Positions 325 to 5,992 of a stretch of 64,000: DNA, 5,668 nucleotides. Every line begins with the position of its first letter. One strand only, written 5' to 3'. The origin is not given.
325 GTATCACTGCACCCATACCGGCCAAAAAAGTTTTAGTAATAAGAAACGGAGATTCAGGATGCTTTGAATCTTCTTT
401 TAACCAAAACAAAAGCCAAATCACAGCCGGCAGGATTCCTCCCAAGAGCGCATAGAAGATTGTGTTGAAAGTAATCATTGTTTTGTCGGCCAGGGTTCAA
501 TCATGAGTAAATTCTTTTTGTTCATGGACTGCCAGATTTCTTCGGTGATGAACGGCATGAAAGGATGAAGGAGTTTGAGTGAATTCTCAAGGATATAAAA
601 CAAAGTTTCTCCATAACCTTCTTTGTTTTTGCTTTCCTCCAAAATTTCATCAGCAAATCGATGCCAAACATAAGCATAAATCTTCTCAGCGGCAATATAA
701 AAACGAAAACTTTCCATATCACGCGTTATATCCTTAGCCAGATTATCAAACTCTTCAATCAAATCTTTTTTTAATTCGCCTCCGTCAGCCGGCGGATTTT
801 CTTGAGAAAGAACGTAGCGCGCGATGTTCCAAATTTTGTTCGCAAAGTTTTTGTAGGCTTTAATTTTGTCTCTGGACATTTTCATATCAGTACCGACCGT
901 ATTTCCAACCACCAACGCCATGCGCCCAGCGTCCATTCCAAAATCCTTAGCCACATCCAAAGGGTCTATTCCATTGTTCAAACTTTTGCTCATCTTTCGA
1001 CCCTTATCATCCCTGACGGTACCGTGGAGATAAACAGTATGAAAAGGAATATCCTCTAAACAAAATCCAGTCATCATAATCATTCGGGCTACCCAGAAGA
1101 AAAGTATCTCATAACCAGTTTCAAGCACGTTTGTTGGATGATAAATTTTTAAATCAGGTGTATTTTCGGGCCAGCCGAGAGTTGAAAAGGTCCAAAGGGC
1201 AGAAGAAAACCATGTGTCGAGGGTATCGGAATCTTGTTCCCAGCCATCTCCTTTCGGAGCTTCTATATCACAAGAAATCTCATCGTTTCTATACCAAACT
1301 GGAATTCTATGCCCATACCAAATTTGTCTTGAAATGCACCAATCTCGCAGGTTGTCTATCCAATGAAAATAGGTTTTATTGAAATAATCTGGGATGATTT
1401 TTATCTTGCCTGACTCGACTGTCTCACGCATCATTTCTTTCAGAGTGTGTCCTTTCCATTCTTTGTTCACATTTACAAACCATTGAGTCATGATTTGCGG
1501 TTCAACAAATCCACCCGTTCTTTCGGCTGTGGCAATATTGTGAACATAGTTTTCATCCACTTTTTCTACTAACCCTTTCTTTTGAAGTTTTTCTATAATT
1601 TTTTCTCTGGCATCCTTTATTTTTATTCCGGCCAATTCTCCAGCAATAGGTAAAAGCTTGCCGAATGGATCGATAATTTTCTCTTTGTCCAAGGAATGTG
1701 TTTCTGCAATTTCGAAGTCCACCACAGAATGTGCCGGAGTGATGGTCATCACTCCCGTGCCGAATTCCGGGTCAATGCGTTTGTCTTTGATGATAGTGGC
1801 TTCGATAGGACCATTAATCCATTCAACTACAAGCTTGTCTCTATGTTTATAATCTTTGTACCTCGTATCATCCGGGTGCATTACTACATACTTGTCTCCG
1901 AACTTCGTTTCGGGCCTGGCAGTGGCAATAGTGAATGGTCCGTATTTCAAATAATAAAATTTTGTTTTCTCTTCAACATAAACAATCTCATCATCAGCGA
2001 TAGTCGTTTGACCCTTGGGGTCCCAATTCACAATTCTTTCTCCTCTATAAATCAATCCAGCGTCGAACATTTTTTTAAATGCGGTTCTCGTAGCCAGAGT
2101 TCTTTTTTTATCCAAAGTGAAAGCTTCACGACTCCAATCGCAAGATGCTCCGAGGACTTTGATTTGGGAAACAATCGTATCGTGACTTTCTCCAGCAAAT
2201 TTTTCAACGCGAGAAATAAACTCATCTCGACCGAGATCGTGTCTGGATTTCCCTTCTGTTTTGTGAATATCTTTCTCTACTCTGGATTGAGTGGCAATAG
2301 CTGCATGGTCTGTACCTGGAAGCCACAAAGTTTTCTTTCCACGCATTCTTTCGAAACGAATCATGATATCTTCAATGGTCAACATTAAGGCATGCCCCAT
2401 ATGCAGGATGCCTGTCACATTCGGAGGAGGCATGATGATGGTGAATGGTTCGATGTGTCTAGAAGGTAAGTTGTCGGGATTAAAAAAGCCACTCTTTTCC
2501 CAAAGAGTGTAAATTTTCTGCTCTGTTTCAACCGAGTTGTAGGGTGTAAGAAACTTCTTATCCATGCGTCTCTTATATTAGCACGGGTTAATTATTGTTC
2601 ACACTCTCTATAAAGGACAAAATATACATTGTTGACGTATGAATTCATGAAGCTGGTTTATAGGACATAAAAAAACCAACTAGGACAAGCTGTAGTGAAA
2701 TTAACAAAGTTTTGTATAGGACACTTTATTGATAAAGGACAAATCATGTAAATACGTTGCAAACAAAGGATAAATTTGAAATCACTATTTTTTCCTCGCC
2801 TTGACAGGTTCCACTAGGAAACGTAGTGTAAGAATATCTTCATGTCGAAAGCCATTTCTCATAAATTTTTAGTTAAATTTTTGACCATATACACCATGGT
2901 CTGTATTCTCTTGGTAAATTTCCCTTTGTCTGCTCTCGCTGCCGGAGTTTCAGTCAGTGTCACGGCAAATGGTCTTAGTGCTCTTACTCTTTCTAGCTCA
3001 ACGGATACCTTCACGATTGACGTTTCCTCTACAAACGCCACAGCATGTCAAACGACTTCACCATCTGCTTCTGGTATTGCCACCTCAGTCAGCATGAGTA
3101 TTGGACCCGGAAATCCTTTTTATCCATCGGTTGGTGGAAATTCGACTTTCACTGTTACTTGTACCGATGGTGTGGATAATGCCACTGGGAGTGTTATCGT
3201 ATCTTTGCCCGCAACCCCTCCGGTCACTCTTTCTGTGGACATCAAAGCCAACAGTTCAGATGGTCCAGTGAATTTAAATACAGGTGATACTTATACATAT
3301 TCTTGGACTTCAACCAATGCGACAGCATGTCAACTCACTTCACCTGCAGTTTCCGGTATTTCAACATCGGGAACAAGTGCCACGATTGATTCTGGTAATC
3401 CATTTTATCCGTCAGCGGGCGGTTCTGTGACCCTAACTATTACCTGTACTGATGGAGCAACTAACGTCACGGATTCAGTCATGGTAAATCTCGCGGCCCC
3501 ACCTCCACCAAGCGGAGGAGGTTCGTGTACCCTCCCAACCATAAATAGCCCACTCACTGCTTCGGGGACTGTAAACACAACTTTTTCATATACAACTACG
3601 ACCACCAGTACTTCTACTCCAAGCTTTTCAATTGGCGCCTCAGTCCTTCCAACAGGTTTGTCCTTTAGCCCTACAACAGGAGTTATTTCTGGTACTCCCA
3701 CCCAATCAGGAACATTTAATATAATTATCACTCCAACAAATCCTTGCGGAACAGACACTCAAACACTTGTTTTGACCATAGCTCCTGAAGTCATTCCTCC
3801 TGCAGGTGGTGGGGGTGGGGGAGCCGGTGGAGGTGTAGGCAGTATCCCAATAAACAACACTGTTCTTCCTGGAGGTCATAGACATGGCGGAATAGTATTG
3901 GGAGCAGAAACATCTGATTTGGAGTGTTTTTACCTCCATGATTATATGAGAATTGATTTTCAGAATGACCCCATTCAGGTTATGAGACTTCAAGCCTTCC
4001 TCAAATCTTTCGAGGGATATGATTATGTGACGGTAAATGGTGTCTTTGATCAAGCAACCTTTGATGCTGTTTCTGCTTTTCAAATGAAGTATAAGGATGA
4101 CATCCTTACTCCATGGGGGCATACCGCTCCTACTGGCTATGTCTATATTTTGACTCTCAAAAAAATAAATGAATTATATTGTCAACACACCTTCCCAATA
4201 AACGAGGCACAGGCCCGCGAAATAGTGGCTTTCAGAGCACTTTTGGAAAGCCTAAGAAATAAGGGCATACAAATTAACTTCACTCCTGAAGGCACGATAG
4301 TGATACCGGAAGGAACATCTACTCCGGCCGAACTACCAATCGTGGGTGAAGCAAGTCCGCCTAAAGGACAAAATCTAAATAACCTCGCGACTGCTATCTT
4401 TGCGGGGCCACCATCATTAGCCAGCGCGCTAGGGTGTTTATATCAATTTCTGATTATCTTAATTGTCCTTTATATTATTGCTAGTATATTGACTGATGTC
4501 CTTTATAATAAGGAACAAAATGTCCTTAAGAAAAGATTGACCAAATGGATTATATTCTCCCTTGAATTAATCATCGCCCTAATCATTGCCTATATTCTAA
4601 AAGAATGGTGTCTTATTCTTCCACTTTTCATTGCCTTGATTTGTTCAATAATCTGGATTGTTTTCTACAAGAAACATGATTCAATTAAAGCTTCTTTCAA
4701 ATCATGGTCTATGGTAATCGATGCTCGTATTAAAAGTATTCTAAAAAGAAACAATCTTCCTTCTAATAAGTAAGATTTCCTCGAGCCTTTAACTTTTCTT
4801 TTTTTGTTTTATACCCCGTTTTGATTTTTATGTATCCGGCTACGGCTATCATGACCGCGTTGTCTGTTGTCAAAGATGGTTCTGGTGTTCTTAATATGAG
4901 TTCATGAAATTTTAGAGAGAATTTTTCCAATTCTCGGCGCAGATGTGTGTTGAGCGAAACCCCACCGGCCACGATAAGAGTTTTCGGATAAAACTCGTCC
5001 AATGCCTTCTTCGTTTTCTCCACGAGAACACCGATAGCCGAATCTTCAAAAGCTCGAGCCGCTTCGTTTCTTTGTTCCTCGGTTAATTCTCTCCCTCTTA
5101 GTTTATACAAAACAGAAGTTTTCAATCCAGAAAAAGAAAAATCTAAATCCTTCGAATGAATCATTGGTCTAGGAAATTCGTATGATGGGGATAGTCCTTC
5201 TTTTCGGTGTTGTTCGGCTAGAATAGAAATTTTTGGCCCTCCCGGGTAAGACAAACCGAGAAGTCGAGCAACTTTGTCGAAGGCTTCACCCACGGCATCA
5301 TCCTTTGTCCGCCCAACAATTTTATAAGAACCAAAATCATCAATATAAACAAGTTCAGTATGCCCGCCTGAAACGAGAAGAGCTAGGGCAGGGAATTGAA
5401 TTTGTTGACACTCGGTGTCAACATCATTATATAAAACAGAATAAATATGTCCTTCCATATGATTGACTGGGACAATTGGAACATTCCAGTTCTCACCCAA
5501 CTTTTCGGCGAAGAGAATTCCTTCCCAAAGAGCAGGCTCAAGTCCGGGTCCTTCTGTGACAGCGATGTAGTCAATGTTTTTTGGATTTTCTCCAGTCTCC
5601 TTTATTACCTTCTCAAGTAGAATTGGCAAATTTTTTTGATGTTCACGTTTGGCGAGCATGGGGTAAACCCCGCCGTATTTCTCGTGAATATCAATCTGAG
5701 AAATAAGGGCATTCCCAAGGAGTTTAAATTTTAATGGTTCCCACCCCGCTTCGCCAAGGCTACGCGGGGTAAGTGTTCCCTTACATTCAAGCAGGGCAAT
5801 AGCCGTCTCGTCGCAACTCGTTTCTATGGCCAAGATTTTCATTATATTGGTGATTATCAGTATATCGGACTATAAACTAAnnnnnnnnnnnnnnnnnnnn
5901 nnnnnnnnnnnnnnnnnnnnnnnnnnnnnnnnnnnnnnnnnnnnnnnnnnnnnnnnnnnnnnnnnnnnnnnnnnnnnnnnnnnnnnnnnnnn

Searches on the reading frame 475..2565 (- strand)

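Call 12: search_protein_families(library=pfam, proteins=[window:475-2565:-], max_evalue=0.0001)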
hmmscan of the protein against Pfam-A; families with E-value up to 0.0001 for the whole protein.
window:475-2565:- (696 aa): 3 families
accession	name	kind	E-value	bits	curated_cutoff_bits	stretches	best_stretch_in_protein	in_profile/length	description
PF00133.28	tRNA-synt_1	-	2e-127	425.9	22.7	2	17-432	1-256/414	tRNA synthetases class I (I, L, M and V)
PF08264.19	Anticodon_1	-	1.4e-26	93.5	25.1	1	600-694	2-106/148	Anticodon-binding domain of tRNA ligase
PF09334.17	tRNA-synt_1g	-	5.2e-17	62.1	20.1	1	47-193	7-134/391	tRNA synthetases class I (M)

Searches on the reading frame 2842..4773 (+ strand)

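Call 12: search_protein_families(library=pfam, proteins=[window:2842-4773:+], max_evalue=0.0001)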
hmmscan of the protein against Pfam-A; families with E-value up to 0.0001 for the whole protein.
window:2842-4773:+ (643 aa): 2 families
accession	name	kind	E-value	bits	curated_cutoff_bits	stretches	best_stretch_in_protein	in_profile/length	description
PF05345.18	He_PIG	-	5.9e-10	39.9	24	1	232-313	2-95/96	Putative Ig domain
PF01471.23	PG_binding_1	-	2.3e-06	28.1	23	1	379-417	4-41/57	Putative peptidoglycan binding domain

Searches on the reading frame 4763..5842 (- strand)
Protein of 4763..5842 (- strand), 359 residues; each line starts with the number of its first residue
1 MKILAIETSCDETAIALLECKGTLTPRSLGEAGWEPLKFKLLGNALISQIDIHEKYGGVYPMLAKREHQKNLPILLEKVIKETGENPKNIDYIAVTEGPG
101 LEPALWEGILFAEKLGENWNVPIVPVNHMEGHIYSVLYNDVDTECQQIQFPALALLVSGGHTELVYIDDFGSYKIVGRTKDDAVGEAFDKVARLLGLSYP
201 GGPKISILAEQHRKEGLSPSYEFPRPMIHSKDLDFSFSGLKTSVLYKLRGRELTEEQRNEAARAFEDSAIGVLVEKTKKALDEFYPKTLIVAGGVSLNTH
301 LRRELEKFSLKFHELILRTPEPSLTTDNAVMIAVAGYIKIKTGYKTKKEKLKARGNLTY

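Call 12: search_protein_families(library=pfam, proteins=[window:4763-5842:-], max_evalue=0.0001)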
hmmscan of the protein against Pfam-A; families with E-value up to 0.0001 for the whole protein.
window:4763-5842:- (359 aa): 1 family
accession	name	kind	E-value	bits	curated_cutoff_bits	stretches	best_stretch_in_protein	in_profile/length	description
PF00814.31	TsaD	-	1.8e-80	270.9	24.8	1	40-333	1-263/264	tRNA N6-adenosine threonylcarbamoyltransferase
